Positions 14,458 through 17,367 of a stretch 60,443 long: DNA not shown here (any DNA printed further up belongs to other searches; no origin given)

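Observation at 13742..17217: PolB-like protein with intact proofreading motifs but a degenerate polymerase active site, directly upstream of PCNA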

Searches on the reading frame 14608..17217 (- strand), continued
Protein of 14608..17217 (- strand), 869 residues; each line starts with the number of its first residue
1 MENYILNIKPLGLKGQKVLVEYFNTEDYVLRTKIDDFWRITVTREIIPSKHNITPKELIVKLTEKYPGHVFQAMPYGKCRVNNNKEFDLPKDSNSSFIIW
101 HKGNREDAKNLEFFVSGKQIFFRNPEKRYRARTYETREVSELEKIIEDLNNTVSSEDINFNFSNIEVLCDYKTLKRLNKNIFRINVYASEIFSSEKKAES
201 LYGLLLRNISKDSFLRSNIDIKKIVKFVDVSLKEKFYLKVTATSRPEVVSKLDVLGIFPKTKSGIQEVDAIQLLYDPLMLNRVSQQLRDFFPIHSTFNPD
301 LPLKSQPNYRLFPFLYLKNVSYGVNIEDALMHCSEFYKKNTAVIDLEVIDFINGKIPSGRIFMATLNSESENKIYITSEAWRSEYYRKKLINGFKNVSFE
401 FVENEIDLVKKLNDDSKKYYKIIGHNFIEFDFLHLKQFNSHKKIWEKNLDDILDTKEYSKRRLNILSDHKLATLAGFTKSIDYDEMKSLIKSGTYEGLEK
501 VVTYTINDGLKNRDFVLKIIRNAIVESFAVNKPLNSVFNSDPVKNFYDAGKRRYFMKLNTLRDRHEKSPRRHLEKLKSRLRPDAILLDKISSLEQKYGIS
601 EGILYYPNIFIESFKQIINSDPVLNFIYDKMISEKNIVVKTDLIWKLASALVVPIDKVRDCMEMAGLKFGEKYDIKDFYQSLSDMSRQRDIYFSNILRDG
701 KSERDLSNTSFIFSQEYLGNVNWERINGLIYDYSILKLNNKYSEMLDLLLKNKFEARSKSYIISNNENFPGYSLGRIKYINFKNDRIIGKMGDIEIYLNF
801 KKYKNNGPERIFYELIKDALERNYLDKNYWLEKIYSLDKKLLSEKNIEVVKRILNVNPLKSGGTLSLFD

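Call 41: predict_structure(alignment_id=A2)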
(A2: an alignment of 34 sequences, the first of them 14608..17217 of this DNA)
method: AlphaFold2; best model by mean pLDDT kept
length: 869 residues; sequences in the alignment: 34
mean_pLDDT: 90.0   pTM: 0.86
mean pLDDT of the five models: 90.0, 90.0, 89.1, 88.9, 88.4
residues with pLDDT >= 90: 606; 70-90: 227; 50-70: 12; < 50: 24
segments of 3 or more residues with pLDDT < 50: 79-91, 319-322, 863-869
pLDDT, mean of each block of 10 residues (from residue 1): 91 93 95 95 89 92 93 74 37 76 88 89 91 94 92 90 93 95 97 94 94 94 90 90 96 96 92 88 91 93 90 71 75 96 95 89 96 95 94 94 96 96 95 91 89 95 89 84 90 93 92 91 96 94 92 87 84 87 92 93 96 94 95 94 96 94 94 94 90 87 89 82 88 95 95 93 94 96 95 90 86 93 88 88 90 88 45
secondary structure, 60 per line:
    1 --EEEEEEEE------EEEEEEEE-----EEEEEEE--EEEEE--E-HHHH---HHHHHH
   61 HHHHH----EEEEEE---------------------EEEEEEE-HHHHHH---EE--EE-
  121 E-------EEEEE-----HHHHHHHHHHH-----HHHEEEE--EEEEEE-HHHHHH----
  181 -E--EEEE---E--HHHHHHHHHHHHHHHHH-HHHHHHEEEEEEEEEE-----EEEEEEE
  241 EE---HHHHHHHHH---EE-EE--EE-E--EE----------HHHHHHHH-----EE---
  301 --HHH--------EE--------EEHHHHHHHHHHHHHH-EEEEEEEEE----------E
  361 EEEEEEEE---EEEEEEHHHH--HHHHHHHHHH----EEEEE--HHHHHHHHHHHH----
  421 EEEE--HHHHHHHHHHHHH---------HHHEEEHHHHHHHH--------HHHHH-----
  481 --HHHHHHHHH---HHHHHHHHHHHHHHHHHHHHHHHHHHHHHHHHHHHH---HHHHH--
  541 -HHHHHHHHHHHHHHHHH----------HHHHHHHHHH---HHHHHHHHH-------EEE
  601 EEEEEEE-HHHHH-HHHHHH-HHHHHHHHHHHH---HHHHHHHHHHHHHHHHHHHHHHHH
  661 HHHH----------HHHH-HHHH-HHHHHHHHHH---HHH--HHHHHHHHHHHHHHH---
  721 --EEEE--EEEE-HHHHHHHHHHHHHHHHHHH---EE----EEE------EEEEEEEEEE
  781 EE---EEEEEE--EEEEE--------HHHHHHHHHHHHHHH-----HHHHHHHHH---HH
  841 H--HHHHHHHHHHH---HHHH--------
elements in order (helices of 4 or more, strands of 3 or more residues): E3-10 E17-24 E30-36 E39-43 H48-51 H55-65 E70-75 E97-103 H105-110 E129-133 H139-149 E158-161 E164-169 H171-176 E185-188 H195-211 H213-218 E219-228 E234-242 H246-254 H283-290 H326-339 E341-349 E360-368 E372-377 H378-381 H384-393 E398-402 H405-416 E421-424 H427-439 E452-454 H455-462 H471-475 H483-491 H495-530 H534-538 H542-558 H569-578 H582-590 E598-607 H609-613 H615-620 H622-633 H637-664 H675-678 H680-683 H685-694 H703-717 E723-726 E729-732 H734-752 E762-764 E771-782 E786-791 E794-798 H807-821 H827-835 H844-854 H858-861

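Call 43: fold_search(model_id=the predicted structure, library=pdb)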
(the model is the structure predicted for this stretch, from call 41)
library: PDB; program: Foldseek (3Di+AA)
matches with E <= 10: 671; with E <= 0.001: 127
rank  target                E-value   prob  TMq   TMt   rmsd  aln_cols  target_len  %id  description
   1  9oat_A                5.6e-14  1.00  0.30  0.34  19.1       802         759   12  TNA polymerase, 5-270, binary complex (released 2025-12-10)
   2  8t3x_A                6.9e-14  1.00  0.34  0.39  16.4       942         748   10  TNA polymerase, closed ternary (released 2024-08-28)
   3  9oay_A                1.4e-13  1.00  0.34  0.38  16.7       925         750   11  TNA polymerase, 8-64, ternary complex (released 2025-12-10)
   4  9oav_A                1.7e-13  1.00  0.31  0.35  18.8       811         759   12  TNA polymerase, 8-64, binary complex (released 2025-12-10)
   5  7b0h_E                2.0e-13  1.00  0.33  0.39  16.8       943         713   10  TgoT_6G12 Ternary complex (released 2021-01-13)
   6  9oax_A                3.3e-13  1.00  0.34  0.38  16.8       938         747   11  TNA polymerase, 5-270, ternary complex (released 2025-12-10)
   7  8s87                  4.3e-13  1.00  0.27  0.30  18.2       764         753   11  KOD-H4 DNA polymerase mutant - apo structure (released 2024-11-13)
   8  9oaw_A                4.6e-13  1.00  0.31  0.35  18.9       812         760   12  TNA polymerase, 10-92, binary complex (released 2025-12-10)
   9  6q4t_A                5.3e-13  1.00  0.35  0.39  16.2       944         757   10  KOD DNA pol in a closed ternary complex with 7-deaza-7-(2-(2-hydroxyethoxy)-N-(prop-2-yn-1-yl)acetamide)-2-dATP (released 2019-02-27)
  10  9oau_A                5.9e-13  1.00  0.31  0.35  17.3       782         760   12  TNA polymerase, 7-47, binary complex (released 2025-12-10)
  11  1tgo                  6.9e-13  1.00  0.30  0.33  17.6       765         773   12  THERMOSTABLE B TYPE DNA POLYMERASE FROM THERMOCOCCUS GORGONARIUS (released 1999-03-22)
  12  7b08                  9.5e-13  1.00  0.31  0.35  16.9       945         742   10  TgoT apo (released 2020-12-30)
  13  9en0_A                9.5e-13  1.00  0.27  0.31  18.4       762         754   11  KOD-H4 DNA polymerase mutant in a unproductive binary complex with DNA:DNA containing six HNA nucleotides (released 2025-09-24)
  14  7b0h_F                1.0e-12  1.00  0.33  0.37  16.6       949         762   10  TgoT_6G12 Ternary complex (released 2021-01-13)
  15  4k8z_A                1.4e-12  1.00  0.33  0.37  16.7       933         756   10  KOD Polymerase in binary complex with dsDNA (released 2013-06-26)
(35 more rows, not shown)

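Call 56: find_related_loci(query=A1, collection=genome_contigs, flank=10000)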
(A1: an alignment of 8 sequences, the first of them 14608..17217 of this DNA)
Query A1 (869 aa) in genome_contigs; peptide patterns used: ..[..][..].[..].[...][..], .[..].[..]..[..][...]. (x = any residue, [..] = any of these).
89 stretches matched a pattern; 3 encode a relative of the query (tblastn E <= 1e-3); 3 distinct loci.
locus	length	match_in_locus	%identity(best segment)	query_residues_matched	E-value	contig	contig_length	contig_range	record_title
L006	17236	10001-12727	62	1-869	0e+0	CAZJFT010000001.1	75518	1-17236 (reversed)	MAG TPA_asm: uncultured Methanosarcinales archaeon isolate binchicken_co22_118 genome assembly, contig: NODE_365_length_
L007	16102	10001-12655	37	5-867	1e-158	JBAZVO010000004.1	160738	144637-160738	MAG: Candidatus Woesearchaeota archaeon isolate SO_2017_GW1_254 NODE_732_length_160738_cov_6.504436_OW334_2017, whole ge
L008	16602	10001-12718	34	5-858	3e-136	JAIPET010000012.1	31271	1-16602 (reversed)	MAG: Candidatus Woesearchaeota archaeon isolate Tobar13m-G34 Tobar13m-20mill-C264, whole genome shotgun sequence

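Call 80: fold_search(model_id=the predicted structure, library=viral)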
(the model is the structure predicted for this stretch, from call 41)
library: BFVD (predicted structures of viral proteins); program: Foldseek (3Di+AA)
matches with E <= 10: 534; with E <= 0.001: 39
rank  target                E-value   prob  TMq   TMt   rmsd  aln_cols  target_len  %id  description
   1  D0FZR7                2.8e-09  1.00  0.22  0.17  25.5       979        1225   11  DNA polymerase [Heterocapsa circularisquama DNA virus 01]
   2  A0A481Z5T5            3.3e-09  1.00  0.29  0.33  15.7       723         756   13  DNA polymerase family B, exonuclease domain [Pithovirus LCPAC201]
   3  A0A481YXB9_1          6.5e-09  1.00  0.24  0.26  20.4       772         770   12  DNA polymerase [Marseillevirus LCMAC201]
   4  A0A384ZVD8            6.9e-09  1.00  0.26  0.18  21.8      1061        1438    9  (no name in the UniProt tables at hand)
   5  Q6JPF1                1.5e-08  1.00  0.28  0.27  19.2       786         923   12  DNA polymerase [Neodiprion lecontei nucleopolyhedrovirus (strain Canada)]
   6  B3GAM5                1.6e-08  1.00  0.28  0.29  17.0       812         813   11  DNA polymerase [uncultured virus]
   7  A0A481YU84            2.0e-08  1.00  0.35  0.26  19.6      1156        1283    8  DNA-directed DNA polymerase [Marseillevirus LCMAC102]
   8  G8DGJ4                2.1e-08  1.00  0.25  0.20  26.4      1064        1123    9  (no name in the UniProt tables at hand)
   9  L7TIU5                4.5e-08  1.00  0.30  0.30  15.9       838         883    9  DNA-directed DNA polymerase [Halorubrum sodomense tailed virus 2]
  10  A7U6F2                6.2e-08  1.00  0.32  0.25  27.4      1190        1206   10  DNA polymerase [Pyramimonas orientalis virus]
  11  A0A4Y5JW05            6.6e-08  1.00  0.24  0.26  18.8       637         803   12  DNA-directed DNA polymerase [Pseudomonas phage vB_PaeM_PA5oct]
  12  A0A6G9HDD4            1.2e-07  1.00  0.36  0.37  17.8      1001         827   10  DNA-directed DNA polymerase [Carcinus maenas virus 1]
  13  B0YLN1                1.5e-07  1.00  0.17  0.14  28.9      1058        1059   11  ATP-binding cassette transporter-like protein [Glossina hytrovirus (isolate Glossina pallidipes/Ethiopia/Seibersdorf/-)]
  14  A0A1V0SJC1            3.5e-07  1.00  0.26  0.31  19.4       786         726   10  DNA-directed DNA polymerase [Klosneuvirus KNV1]
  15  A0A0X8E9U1            5.9e-07  1.00  0.27  0.25  18.5       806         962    9  DNA polymerase [Human herpesvirus 1]
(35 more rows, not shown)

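Call 83: fold_search(model_id=the predicted structure, library=pdb)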
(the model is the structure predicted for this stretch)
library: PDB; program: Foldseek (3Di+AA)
matches with E <= 10: 724; with E <= 0.001: 1
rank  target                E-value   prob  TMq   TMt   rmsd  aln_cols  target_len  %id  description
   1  1s5j                  7.3e-06  0.99  0.09  0.10  27.7       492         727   13  Insight in DNA Replication: The crystal structure of DNA Polymerase B1 from the archaeon Sulfolobus solfataricus (released 2004-11-09)
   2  9oay_A                1.7e-03  0.47  0.10  0.11  26.8       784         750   10  TNA polymerase, 8-64, ternary complex (released 2025-12-10)
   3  6h1v_A                2.0e-03  0.98  0.10  0.09  17.2       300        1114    9  The crystal structure of Pol2CORE in complex with DNA and an incoming nucleotide, carrying an Fe-S cluster (released 2019-04-24)
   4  7b06                  2.1e-03  0.33  0.10  0.12  31.0       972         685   10  TgoT_RT521 apo (released 2020-12-30)
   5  4flz_A                2.4e-03  0.30  0.10  0.11  30.6       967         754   10  Pyrococcus abyssi B family DNA polymerase bound to a dsDNA, in edition mode (released 2012-08-29)
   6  4fly_A                2.6e-03  0.25  0.09  0.10  30.2       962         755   10  Pyrococcus abyssi B family DNA polymerase bound to a dsDNA, in edition mode (released 2012-08-29)
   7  8b79_B                2.9e-03  0.97  0.10  0.09  17.4       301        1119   10  The crystal structure of M644G variant of DNA Pol Epsilon containing UTP in the polymerase active site (released 2023-10-25)
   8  9oau_A                2.9e-03  0.41  0.09  0.10  26.4       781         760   11  TNA polymerase, 7-47, binary complex (released 2025-12-10)
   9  9oat_A                3.0e-03  0.38  0.09  0.10  26.7       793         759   10  TNA polymerase, 5-270, binary complex (released 2025-12-10)
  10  4fm2_A                3.0e-03  0.33  0.10  0.11  30.5       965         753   10  Pyrococcus abyssi B family DNA polymerase (triple mutant) bound to a dsDNA, in edition mode (released 2012-08-29)
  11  2jgu                  3.9e-03  0.21  0.10  0.11  30.7      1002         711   11  crystal structure of DNA-directed DNA polymerase (released 2008-04-22)
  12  9oax_A                4.1e-03  0.25  0.09  0.10  29.6       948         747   10  TNA polymerase, 5-270, ternary complex (released 2025-12-10)
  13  8b79_A                4.4e-03  0.89  0.10  0.08  17.4       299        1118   10  The crystal structure of M644G variant of DNA Pol Epsilon containing UTP in the polymerase active site (released 2023-10-25)
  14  9en0_A                4.4e-03  0.44  0.09  0.10  26.8       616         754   12  KOD-H4 DNA polymerase mutant in a unproductive binary complex with DNA:DNA containing six HNA nucleotides (released 2025-09-24)
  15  8b6k_B                4.9e-03  0.92  0.10  0.08  16.9       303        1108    9  The crystal structure of M644G variant of DNA Pol Epsilon containing dCTP in the polymerase active site (released 2023-10-25)
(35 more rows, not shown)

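Call 85: find_homologous_proteins(query=A2, max_evalue=0.001)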
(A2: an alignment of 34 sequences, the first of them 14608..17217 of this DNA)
Query A2 (34 sequences) (869 aa, profile of the alignment): 8 proteins with E <= 0.001 among 8000 candidates.
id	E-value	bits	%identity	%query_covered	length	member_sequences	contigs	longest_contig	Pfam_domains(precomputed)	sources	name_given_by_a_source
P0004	0.0e+0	1168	62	100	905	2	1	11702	-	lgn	-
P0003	0.0e+0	1167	63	100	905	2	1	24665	-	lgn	-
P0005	0.0e+0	1115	59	100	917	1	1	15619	-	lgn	-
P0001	0.0e+0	1090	100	100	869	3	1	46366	-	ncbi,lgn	ncbi:MAG: hypothetical protein QXL18_01605 [Candidatus Woesearchaeota archaeon]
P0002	0.0e+0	1087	81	100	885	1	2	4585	-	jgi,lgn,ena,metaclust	metaclust:\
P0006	0.0e+0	1077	49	100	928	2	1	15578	-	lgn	-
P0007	0.0e+0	1063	39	99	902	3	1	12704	-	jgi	-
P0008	3.3e-256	871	36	78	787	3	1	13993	-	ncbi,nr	ncbi:hypothetical protein K9M18_04635, partial [Candidatus Woesearchaeota archaeon]|nr:hypothetical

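Call 92: search_protein_families(library=phrogs, proteins=[window:14608-17217:-, P0031, P0038], max_evalue=0.01)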
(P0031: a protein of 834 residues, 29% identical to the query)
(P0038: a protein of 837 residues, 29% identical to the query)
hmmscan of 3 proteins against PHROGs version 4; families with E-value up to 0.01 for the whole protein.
window:14608-17217:- (869 aa): 0 families

P0031 (834 aa): 1 family
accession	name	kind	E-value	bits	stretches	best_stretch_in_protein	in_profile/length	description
phrog_403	-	DNA, RNA and nucleotide metabolism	0.0029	17.5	1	359-489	130-240/321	DNA polymerase exonuclease subunit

P0038 (837 aa): 1 family
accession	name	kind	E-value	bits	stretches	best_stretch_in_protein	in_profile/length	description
phrog_403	-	DNA, RNA and nucleotide metabolism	5.3e-06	26.6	1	361-520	125-259/321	DNA polymerase exonuclease subunit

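Call 93: search_protein_families(library=padloc, proteins=[window:14608-17217:-, P0031, P0038], max_evalue=0.01)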
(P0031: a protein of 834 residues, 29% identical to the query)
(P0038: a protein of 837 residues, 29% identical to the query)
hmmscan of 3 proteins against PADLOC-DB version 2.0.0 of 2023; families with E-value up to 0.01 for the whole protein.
window:14608-17217:- (869 aa): 0 families

P0031 (834 aa): 0 families

P0038 (837 aa): 1 family
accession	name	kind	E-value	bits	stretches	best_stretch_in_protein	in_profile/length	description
PDLC03707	HEase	-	3.9e-07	25.5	1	356-537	180-355/1671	homing endonuclease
